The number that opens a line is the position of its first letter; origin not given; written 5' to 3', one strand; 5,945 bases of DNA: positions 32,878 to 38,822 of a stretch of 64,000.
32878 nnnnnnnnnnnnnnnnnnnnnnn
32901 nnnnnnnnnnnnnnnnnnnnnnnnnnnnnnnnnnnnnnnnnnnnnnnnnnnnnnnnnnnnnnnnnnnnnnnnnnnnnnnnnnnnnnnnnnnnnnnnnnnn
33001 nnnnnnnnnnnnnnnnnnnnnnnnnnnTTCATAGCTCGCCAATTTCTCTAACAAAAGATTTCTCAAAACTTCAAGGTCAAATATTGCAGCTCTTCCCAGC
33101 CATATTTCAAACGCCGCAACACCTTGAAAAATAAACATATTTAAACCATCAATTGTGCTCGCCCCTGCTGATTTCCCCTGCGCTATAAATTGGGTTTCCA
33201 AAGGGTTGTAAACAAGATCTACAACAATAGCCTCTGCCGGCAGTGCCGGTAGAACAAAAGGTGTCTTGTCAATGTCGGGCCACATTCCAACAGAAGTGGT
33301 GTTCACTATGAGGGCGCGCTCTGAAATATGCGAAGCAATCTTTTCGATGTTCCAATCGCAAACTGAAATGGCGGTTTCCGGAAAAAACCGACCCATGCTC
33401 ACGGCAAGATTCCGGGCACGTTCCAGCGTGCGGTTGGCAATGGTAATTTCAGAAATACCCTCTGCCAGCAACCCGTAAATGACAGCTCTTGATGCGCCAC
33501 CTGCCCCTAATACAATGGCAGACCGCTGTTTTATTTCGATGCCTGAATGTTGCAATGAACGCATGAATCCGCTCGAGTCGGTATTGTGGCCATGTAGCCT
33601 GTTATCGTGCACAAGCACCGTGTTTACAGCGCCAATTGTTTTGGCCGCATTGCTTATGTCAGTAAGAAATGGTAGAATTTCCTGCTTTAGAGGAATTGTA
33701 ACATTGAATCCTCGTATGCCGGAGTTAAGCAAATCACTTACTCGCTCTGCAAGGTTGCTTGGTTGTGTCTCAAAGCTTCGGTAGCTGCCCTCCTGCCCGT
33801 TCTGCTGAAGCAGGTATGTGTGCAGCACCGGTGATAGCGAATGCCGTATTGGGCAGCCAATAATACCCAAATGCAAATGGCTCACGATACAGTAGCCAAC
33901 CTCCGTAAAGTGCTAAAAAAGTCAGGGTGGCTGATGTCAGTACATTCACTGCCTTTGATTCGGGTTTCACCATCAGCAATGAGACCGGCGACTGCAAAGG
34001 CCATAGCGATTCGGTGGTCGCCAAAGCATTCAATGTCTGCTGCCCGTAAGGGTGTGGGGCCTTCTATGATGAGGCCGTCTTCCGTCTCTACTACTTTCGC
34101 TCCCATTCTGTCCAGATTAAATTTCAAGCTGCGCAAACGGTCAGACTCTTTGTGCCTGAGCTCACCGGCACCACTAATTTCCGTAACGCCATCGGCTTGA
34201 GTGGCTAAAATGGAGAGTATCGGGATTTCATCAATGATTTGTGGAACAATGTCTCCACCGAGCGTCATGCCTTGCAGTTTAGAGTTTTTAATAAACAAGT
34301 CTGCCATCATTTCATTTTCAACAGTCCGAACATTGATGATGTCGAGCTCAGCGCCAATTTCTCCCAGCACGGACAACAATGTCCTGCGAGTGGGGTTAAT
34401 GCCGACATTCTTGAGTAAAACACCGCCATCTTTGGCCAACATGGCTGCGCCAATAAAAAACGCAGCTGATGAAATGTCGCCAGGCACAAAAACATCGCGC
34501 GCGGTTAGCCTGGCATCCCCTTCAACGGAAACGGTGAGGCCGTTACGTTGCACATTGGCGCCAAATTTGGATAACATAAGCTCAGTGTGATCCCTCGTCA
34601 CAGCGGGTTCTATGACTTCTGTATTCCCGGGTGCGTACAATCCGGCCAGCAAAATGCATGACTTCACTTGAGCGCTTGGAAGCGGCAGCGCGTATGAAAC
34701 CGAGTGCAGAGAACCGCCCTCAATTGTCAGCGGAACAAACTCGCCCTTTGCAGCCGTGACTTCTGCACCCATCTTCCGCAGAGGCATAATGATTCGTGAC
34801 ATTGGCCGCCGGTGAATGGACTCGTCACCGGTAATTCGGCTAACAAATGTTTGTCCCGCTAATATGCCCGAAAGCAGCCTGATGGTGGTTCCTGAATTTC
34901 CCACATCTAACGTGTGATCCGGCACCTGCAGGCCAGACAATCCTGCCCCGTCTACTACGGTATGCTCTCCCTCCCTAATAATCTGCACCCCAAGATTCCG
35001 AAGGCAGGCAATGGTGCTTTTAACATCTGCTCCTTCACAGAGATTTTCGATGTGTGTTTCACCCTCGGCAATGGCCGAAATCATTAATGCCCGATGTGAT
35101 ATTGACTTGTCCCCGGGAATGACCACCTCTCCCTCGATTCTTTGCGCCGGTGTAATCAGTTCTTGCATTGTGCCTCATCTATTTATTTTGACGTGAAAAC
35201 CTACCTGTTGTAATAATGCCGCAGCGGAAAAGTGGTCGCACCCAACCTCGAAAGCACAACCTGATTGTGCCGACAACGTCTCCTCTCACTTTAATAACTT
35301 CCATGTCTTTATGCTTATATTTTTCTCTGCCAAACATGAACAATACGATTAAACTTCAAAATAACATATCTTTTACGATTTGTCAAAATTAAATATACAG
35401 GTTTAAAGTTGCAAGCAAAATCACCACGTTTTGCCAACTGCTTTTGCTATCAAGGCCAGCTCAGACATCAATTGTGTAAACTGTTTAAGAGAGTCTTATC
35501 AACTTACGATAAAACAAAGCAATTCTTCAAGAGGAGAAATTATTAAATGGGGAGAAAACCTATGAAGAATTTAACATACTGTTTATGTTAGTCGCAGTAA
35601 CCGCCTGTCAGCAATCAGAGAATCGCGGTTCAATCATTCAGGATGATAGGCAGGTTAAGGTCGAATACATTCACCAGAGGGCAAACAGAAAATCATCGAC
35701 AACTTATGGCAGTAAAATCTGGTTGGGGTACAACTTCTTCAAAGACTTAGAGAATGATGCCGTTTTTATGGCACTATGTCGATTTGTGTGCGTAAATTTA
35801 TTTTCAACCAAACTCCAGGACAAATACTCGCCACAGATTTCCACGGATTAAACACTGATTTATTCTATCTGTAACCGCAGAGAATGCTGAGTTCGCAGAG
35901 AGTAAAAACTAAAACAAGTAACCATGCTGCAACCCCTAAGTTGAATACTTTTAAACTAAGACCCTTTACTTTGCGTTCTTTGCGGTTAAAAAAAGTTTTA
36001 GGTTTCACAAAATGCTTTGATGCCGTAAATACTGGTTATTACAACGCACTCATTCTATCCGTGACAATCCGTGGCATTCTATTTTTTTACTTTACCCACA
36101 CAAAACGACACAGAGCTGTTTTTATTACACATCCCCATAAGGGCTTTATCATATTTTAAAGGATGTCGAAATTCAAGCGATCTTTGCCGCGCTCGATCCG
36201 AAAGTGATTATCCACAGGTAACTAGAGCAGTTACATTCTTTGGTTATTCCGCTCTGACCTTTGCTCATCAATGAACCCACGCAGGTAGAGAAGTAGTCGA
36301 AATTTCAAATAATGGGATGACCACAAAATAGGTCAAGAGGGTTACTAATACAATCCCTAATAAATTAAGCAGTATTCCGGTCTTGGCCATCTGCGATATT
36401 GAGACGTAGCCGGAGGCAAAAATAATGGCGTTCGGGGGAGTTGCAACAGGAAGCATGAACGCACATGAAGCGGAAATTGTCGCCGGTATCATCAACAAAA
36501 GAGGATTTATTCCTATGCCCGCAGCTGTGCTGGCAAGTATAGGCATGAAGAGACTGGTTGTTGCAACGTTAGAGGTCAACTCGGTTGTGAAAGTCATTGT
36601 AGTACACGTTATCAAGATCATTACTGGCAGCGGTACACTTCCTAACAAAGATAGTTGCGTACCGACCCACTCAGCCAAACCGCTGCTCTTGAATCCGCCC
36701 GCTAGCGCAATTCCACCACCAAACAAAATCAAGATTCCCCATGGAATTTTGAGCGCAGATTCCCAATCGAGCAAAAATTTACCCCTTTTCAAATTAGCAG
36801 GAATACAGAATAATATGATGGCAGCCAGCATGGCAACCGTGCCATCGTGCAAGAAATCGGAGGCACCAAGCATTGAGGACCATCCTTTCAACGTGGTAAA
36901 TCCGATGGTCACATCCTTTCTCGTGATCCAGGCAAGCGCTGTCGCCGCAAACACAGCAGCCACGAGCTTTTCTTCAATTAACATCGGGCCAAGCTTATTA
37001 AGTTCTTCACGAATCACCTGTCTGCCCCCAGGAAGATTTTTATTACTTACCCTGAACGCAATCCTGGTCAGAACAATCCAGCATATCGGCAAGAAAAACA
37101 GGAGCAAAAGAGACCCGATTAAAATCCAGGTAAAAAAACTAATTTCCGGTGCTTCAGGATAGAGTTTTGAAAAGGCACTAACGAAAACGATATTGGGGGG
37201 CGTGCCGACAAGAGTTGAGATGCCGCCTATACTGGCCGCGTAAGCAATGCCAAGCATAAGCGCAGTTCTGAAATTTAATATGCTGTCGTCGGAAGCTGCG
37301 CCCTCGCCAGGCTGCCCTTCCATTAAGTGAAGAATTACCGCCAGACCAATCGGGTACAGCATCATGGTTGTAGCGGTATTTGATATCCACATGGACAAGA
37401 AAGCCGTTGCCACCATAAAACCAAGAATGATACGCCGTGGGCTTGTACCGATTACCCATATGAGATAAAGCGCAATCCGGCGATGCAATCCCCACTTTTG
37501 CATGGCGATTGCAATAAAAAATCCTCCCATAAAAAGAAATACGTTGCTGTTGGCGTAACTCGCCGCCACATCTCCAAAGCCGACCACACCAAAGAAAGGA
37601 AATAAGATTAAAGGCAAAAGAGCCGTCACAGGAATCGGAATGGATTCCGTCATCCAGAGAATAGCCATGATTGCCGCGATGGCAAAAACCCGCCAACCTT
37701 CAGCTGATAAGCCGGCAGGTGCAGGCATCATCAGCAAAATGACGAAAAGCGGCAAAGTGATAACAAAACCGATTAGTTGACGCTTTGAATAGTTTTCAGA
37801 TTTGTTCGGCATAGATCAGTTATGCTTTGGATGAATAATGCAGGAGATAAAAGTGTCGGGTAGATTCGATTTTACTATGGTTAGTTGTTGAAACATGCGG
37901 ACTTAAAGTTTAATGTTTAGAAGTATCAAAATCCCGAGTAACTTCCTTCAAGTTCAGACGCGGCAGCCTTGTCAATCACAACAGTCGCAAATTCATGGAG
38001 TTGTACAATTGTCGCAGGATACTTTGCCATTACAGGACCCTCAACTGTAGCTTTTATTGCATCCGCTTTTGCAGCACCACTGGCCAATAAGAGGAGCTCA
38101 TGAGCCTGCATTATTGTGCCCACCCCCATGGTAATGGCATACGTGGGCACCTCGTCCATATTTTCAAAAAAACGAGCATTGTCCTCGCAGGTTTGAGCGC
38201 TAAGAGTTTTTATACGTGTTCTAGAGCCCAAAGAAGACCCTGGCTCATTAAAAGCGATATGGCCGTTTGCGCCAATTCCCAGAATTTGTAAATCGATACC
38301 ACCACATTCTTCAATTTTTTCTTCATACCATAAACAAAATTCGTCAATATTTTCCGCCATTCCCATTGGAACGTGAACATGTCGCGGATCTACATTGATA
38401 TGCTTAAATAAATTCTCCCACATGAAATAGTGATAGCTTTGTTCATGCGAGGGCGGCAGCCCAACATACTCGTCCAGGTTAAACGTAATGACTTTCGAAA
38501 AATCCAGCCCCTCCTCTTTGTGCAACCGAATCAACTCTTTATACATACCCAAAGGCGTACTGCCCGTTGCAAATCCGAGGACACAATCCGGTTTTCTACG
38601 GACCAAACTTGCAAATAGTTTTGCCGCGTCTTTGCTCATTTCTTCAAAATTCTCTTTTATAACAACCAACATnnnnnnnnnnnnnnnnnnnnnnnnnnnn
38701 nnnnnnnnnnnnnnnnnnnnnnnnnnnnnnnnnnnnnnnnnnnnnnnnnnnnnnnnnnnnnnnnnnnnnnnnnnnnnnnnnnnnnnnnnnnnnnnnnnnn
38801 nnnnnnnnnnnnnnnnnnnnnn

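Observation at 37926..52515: Amino-sugar PUL using a deacetylase-first route with no GH18/GH20 or NagA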

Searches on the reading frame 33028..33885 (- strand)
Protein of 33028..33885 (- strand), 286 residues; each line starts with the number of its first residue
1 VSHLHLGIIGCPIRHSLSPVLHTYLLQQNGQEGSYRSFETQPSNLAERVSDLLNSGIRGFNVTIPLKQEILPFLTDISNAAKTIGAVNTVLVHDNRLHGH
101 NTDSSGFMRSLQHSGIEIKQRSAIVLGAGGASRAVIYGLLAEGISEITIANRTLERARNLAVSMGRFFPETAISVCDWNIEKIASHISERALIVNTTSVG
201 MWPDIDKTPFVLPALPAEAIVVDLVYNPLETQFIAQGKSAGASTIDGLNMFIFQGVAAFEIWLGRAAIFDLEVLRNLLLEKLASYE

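Call 8: search_protein_families(library=pfam, proteins=[window:33028-33885:-], max_evalue=0.001)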
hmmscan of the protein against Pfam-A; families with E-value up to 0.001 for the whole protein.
window:33028-33885:- (286 aa): 4 families
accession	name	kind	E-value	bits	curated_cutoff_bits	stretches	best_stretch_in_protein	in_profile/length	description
PF08501.16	Shikimate_dh_N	-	8.3e-28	96.9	27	1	8-90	1-83/83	Shikimate dehydrogenase substrate binding domain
PF01488.26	Shikimate_DH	-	1.8e-09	38.2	24.3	1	117-197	9-83/138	Shikimate / quinate 5-dehydrogenase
PF18317.6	SDH_C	-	1.4e-06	28.3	25.8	1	247-267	1-21/31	Shikimate 5'-dehydrogenase C-terminal domain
PF03435.24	Sacchrp_dh_NADP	-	0.00042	21.1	25.1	1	124-197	2-76/129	Saccharopine dehydrogenase NADP binding domain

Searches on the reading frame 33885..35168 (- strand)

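Call 8: search_protein_families(library=pfam, proteins=[window:33885-35168:-], max_evalue=0.001)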
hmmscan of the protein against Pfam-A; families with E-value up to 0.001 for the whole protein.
window:33885-35168:- (428 aa): 1 family
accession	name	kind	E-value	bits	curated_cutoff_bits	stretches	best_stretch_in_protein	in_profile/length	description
PF00275.25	EPSP_synthase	-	1.4e-119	400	22.8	1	6-421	2-417/417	EPSP synthase (3-phosphoshikimate 1-carboxyvinyltransferase)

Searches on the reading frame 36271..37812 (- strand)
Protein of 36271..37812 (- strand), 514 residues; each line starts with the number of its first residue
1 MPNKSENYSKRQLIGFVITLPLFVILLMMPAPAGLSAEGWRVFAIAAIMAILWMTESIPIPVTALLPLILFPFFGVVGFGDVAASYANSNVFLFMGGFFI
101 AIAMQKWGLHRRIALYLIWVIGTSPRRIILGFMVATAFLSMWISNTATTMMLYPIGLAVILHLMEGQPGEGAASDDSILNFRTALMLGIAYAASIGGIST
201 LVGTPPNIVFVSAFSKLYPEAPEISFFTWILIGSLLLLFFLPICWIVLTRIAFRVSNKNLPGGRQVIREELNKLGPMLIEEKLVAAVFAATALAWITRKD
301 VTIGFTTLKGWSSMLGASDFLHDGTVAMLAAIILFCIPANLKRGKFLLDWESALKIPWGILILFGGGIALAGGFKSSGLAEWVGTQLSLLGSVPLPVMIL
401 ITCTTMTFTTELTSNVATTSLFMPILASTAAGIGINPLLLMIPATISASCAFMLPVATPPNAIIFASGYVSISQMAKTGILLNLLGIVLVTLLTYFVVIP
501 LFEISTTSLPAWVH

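Call 8: search_protein_families(library=pfam, proteins=[window:36271-37812:-], max_evalue=0.001)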
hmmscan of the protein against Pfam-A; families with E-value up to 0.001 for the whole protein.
window:36271-37812:- (514 aa): 2 families
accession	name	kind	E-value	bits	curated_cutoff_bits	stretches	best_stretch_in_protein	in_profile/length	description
PF00939.25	Na_sulph_symp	-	1.4e-80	272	27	1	12-496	3-464/472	Sodium:sulfate symporter transmembrane region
PF03600.22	CitMHS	-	3.6e-57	194.4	31.9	1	51-442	2-333/336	Citrate transporter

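Call 27: search_protein_families(library=ncbifam, proteins=[window:36271-37812:-], max_evalue=0.00001)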
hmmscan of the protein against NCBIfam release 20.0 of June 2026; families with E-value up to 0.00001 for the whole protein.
window:36271-37812:- (514 aa): 1 family
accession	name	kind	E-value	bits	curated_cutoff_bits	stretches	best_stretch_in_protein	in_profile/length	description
TIGR00785.1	dass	subfamily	3.4e-87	293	198.6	1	30-495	1-441/444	DASS family sodium-coupled anion symporter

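Call 50: search_solved_structures(query=window:36271-37812:-, max_evalue=0.00001)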
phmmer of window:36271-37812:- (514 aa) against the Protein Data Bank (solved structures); distinct sequences matched with E-value up to 0.00001: 13.
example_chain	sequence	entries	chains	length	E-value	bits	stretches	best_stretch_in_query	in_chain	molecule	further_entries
8w6c_A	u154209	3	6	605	1.8e-98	333.9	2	177-513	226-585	Solute carrier family 13 member 2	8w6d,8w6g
30ut_A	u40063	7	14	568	3.9e-94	319.6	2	169-494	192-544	Na(+)/citrate cotransporter | Solute carrier family 13 member 5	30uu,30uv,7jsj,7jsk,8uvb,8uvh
8uvc_A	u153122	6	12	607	7.5e-92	312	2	168-512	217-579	Na(+)/dicarboxylate cotransporter 3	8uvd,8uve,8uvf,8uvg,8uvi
8y5u_A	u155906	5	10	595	1.5e-86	294.5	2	185-512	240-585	Solute carrier family 13 member 1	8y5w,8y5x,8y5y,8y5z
8w6h_A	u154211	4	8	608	1.5e-86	294.5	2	185-512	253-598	Solute carrier family 13 member 1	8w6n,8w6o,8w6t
8zkw_A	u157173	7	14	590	8.5e-66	226.1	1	7-500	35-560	Protein I'm not dead yet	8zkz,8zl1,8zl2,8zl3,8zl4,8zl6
5uld_A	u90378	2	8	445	5.8e-57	196.9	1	44-494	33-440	Transporter, NadC family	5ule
5ul7_A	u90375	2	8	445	3.1e-55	191.2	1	44-494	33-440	Transporter, NadC family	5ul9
4f35_D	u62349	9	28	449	3.3e-55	191.1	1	44-494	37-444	Transporter, NadC family | DASS family sodium-coupled anion symporter | VcINDY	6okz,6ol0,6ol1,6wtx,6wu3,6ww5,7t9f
9n5n_A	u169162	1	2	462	5e-55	190.6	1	44-494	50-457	Transporter, NadC family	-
8r33_A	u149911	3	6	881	2.4e-14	56.4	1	35-503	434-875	PHO90 isoform 1 | Low-affinity phosphate transporter PHO90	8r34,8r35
6wtw_A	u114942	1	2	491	2.5e-10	43.1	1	10-491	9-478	DASS family sodium-coupled anion symporter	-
6wu1_A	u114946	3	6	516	2.5e-10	43.1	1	9-491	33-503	DASS family sodium-coupled anion symporter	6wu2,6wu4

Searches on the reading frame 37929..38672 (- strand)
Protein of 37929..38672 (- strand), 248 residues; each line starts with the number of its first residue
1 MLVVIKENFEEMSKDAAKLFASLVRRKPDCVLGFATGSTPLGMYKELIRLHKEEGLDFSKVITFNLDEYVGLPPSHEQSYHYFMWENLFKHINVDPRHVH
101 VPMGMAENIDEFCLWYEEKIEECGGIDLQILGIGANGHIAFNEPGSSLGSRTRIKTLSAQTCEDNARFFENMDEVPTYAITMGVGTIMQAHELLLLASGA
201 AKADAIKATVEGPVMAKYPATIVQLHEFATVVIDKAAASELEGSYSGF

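Call 4: search_protein_families(library=pfam, proteins=[window:37929-38672:-], max_evalue=0.01)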
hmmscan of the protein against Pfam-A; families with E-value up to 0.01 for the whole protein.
window:37929-38672:- (248 aa): 2 families
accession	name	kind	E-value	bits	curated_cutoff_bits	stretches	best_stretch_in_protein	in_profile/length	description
PF01182.26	Glucosamine_iso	-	5.6e-24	85.7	27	1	10-227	8-220/225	Glucosamine-6-phosphate isomerases/6-phosphogluconolactonase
PF04198.19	Sugar-bind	-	0.0024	17.5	27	0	10-213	37-240/257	Putative sugar-binding domain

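Call 5: search_protein_families(library=ncbifam, proteins=[window:37929-38672:-], max_evalue=0.01)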
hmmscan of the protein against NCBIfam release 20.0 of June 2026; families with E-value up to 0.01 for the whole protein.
window:37929-38672:- (248 aa): 8 families
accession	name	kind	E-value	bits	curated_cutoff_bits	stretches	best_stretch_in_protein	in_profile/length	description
NF001684.0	PRK00443.1-4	subfamily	1.3e-104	349.3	326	1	1-242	1-242/260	glucosamine-6-phosphate deaminase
TIGR00502.1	nagB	equivalog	1e-94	316.7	236.9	1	1-242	1-248/259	glucosamine-6-phosphate deaminase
NF002557.0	PRK02122.1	subfamily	6.9e-84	282.2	384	1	4-241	32-275/653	glucosamine-6-phosphate deaminase-like protein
NF001682.0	PRK00443.1-1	equivalog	1.3e-65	221.4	528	1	3-239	3-232/262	glucosamine-6-phosphate deaminase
NF001685.0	PRK00443.1-5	equivalog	7.7e-65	218.8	513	1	30-241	35-247/266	glucosamine-6-phosphate deaminase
NF007291.0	PRK09762.1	equivalog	7e-44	150.2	271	1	5-235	8-235/236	galactosamine-6-phosphate isomerase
NF009022.0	PRK12358.1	equivalog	1.5e-39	136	247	1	1-242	1-238/239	glucosamine-6-phosphate deaminase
TIGR01198.1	pgl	equivalog_domain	2.3e-20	73.2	124.45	1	10-240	10-233/234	6-phosphogluconolactonase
